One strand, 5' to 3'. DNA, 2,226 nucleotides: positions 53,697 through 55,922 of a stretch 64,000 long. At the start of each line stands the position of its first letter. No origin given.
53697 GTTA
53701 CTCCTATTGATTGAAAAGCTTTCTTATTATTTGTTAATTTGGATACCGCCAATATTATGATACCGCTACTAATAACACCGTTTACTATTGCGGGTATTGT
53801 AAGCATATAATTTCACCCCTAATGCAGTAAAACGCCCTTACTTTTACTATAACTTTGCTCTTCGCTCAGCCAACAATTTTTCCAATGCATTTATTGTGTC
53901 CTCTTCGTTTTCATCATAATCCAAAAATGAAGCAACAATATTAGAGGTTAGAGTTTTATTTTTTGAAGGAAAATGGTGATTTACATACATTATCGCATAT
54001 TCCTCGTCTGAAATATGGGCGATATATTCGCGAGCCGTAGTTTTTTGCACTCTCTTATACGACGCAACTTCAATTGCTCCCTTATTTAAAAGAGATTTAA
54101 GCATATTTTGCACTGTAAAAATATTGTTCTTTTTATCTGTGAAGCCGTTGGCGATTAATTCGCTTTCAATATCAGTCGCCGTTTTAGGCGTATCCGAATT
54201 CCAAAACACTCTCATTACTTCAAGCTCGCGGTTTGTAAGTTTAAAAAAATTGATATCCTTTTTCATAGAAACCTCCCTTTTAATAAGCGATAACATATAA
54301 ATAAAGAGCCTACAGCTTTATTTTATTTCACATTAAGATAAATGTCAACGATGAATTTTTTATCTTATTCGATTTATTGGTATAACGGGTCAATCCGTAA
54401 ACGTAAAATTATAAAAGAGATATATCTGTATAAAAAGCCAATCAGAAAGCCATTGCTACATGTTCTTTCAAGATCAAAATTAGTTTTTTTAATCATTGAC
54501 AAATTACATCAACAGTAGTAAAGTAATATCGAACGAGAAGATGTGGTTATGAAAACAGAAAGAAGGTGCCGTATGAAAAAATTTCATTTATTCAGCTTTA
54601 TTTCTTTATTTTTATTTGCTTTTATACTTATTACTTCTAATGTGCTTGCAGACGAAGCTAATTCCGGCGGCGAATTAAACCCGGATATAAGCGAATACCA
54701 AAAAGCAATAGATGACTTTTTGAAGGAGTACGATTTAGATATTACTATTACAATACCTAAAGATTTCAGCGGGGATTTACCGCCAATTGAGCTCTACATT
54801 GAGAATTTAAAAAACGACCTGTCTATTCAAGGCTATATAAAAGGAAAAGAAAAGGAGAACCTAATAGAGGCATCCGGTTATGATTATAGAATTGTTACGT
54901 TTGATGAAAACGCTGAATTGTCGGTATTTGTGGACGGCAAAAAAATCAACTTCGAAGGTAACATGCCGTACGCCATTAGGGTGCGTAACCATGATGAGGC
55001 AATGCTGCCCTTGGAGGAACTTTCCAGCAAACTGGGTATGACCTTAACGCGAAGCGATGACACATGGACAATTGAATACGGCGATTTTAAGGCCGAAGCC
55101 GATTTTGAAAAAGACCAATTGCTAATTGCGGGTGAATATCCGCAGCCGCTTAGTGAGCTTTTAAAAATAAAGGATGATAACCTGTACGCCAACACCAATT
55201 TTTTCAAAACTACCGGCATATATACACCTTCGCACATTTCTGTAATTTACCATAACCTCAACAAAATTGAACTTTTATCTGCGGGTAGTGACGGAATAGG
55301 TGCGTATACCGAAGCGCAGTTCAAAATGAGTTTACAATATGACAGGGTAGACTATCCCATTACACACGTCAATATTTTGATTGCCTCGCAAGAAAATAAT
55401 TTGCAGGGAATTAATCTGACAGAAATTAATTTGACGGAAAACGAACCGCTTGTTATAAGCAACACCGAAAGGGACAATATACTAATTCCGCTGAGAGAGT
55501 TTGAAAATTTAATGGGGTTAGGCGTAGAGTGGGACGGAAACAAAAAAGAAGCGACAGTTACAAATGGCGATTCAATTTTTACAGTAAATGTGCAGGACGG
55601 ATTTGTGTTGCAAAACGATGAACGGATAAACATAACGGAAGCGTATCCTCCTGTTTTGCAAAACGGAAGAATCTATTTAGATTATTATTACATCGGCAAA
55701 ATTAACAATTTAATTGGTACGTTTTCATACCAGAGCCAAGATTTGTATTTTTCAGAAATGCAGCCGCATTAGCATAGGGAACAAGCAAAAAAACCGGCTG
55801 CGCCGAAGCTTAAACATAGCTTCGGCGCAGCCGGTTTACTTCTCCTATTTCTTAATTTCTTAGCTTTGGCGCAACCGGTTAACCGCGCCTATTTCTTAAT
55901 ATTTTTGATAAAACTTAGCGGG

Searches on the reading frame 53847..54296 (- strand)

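Call 51: search_protein_families(library=pfam, proteins=[window:53847-54296:-], max_evalue=0.001)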
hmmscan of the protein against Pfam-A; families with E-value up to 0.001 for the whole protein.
window:53847-54296:- (149 aa): 1 family
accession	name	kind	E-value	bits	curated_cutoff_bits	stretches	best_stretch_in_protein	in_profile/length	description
PF03965.22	Penicillinase_R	-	9.9e-12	45.7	22.6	1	20-143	1-114/115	Penicillinase repressor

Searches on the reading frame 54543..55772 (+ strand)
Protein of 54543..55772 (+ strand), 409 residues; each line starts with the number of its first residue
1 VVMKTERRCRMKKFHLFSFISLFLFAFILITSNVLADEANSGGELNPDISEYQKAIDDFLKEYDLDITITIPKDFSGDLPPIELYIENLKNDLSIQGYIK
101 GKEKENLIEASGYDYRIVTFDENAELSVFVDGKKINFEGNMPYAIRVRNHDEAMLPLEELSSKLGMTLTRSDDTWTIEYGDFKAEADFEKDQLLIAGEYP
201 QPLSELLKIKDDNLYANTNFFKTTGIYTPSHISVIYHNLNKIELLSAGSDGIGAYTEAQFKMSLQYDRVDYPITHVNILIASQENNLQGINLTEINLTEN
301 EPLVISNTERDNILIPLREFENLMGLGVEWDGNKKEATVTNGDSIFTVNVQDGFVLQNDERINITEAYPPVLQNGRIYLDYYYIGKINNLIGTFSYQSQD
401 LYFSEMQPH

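Call 51: search_protein_families(library=pfam, proteins=[window:54543-55772:+], max_evalue=0.001)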
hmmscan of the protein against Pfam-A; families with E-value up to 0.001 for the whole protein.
window:54543-55772:+ (409 aa): 1 family
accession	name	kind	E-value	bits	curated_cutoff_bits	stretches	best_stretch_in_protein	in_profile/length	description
PF07833.16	Cu_amine_oxidN1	-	3.5e-16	59.5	24.2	1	302-385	13-90/108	Copper amine oxidase N-terminal domain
